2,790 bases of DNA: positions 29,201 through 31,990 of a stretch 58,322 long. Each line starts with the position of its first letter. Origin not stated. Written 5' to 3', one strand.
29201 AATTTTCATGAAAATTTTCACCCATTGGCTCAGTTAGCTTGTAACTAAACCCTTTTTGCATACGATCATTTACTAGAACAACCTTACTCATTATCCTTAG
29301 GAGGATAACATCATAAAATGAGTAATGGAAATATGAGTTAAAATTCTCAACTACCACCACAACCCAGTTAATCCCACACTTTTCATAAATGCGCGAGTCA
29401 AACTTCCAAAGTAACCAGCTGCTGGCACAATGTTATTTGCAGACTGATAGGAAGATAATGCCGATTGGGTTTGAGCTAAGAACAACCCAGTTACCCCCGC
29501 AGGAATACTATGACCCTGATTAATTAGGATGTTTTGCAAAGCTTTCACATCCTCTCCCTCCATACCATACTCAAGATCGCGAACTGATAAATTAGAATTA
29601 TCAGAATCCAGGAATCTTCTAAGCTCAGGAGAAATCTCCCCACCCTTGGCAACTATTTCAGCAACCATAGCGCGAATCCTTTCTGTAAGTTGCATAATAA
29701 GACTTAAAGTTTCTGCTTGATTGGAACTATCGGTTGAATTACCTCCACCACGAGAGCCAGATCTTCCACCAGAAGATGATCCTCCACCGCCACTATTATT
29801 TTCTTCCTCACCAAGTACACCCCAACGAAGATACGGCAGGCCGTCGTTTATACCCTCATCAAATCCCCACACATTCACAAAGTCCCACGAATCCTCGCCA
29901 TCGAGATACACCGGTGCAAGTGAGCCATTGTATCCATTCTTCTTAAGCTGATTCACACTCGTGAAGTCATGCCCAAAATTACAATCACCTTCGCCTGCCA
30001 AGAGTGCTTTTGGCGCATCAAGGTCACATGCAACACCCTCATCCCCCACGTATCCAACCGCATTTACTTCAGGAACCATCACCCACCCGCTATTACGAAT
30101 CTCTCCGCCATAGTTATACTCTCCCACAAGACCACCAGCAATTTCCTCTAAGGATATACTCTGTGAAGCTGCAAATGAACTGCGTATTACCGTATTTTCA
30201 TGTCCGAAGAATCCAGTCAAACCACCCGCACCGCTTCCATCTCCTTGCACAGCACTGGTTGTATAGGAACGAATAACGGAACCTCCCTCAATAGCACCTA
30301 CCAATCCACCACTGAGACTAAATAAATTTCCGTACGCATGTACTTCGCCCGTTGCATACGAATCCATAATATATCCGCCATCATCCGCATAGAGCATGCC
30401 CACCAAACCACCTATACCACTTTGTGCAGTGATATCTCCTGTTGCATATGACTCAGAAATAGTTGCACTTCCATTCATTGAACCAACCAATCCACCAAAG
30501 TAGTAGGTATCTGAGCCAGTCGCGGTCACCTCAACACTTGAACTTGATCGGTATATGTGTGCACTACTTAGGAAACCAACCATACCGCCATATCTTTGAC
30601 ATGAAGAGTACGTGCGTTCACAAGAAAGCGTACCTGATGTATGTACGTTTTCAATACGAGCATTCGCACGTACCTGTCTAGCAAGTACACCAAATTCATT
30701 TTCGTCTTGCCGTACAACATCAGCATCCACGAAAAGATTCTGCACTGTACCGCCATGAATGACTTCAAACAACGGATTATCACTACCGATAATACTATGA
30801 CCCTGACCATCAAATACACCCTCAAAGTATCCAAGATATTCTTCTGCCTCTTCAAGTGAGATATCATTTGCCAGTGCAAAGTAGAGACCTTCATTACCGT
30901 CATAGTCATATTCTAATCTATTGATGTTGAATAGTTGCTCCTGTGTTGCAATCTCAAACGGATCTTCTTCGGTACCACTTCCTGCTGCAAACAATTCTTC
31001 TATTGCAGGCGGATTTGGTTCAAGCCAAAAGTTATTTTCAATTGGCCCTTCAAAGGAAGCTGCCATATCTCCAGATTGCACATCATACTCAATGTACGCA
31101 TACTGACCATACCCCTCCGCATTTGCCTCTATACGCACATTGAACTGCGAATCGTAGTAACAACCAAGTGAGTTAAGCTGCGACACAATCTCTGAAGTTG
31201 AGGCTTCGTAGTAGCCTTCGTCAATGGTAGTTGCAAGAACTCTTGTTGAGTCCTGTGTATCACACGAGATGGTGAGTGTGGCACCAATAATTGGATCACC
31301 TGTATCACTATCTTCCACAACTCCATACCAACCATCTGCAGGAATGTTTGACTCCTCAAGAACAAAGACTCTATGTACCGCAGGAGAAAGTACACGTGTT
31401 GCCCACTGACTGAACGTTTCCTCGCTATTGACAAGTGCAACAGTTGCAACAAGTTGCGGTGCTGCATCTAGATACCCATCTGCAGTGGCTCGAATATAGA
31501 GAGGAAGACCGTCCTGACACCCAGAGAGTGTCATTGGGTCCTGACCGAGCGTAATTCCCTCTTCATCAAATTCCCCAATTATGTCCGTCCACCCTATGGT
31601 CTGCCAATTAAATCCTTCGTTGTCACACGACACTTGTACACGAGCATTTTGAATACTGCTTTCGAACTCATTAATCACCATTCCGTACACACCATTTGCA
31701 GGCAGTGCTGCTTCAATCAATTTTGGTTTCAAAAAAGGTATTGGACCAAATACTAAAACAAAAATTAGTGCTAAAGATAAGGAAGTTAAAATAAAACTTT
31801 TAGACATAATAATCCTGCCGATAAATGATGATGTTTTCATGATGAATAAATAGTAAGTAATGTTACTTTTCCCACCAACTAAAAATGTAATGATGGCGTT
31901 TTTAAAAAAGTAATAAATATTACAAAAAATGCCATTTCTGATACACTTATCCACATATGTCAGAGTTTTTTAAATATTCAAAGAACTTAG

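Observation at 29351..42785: Duplicated 'Crp-family regulator + giant peptidoglycan-tethered binding protein' island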

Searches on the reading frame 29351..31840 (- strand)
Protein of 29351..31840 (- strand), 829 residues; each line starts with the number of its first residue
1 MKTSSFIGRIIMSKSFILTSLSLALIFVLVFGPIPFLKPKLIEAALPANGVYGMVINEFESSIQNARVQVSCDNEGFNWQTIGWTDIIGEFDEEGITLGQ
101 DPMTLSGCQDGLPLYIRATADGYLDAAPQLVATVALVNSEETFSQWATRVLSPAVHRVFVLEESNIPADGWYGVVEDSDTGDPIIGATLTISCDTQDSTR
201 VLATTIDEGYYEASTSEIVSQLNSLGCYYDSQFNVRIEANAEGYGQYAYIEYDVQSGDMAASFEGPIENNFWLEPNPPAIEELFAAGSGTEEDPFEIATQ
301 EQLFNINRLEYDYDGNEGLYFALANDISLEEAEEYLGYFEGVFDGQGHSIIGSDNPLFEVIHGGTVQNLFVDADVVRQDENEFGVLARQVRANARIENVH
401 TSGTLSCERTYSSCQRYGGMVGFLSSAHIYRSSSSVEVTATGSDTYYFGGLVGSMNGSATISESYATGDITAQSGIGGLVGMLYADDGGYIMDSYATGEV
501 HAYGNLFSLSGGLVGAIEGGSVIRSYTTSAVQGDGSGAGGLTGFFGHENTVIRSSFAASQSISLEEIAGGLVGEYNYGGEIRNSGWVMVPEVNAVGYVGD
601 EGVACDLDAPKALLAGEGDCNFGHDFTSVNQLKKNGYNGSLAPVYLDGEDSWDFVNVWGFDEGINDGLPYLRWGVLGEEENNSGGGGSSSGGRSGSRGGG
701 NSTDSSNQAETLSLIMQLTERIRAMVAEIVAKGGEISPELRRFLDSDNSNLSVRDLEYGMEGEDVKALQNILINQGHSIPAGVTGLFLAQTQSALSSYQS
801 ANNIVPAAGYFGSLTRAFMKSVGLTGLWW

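Call 9: search_protein_families(library=pfam, proteins=[window:29351-31840:-], max_evalue=0.01)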
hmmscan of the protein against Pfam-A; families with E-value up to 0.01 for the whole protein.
window:29351-31840:- (829 aa): 4 families
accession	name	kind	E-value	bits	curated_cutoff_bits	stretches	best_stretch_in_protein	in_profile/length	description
PF01471.23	PG_binding_1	-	3.9e-07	30.6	23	1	762-819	2-57/57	Putative peptidoglycan binding domain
PF05342.19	Peptidase_M26_N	-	7.1e-07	29.1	27.7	1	334-403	182-250/250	M26 IgA1-specific Metallo-endopeptidase N-terminal region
PF07581.17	Glug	-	2.1e-06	28.2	20.5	1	445-471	2-28/28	The GLUG motif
PF13620.12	CarboxypepD_reg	-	0.0003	21.5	32.3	0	173-213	4-42/82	Carboxypeptidase regulatory-like domain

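Call 75: search_solved_structures(query=window:29351-31807:-, max_evalue=0.01)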
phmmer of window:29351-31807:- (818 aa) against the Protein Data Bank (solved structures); distinct sequences matched with E-value up to 0.01: 3.
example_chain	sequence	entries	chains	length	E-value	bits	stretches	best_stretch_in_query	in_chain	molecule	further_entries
6xjb_A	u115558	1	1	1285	2.1e-12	49.4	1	323-501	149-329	Immunoglobulin A1 protease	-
7jgj_A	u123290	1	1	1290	2.1e-12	49.4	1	323-501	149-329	Immunoglobulin A1 protease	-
6xja_P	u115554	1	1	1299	2.1e-12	49.4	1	323-501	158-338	Immunoglobulin A1 protease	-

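Call 81: search_protein_families(library=ncbifam, proteins=[window:29351-31807:-], max_evalue=0.001)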
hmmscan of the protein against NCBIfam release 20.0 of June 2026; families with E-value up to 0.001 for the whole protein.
window:29351-31807:- (818 aa): 4 families
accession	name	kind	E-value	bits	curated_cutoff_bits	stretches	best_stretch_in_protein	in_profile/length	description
NF046017.1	ZmpA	exception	3.1e-14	51.2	3000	1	324-506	912-1092/2052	zinc metalloprotease A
NF046021.1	ZmpC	exception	8.7e-07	26.5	3000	1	335-507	1073-1242/2181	zinc metalloprotease C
NF046019.1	ZmpB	exception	4.3e-06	24.2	3000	1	332-396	866-931/1969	zinc metalloprotease B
NF046024.1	ZmpD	exception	6.8e-05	20.3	3000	0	333-443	698-804/1812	zinc metalloprotease D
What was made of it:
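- The P1 core resembles the non-catalytic N-terminal region of streptococcal IgA1 protease (calls 75, 81).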

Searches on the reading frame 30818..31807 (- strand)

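Call 45: search_protein_families(library=pfam, proteins=[window:30818-31807:-], max_evalue=1)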
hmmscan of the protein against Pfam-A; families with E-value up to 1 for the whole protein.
seq(330 aa): 1 family
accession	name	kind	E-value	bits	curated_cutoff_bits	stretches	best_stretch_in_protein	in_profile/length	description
PF13620.12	CarboxypepD_reg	-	2e-05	25.3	32.3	1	162-202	4-42/82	Carboxypeptidase regulatory-like domain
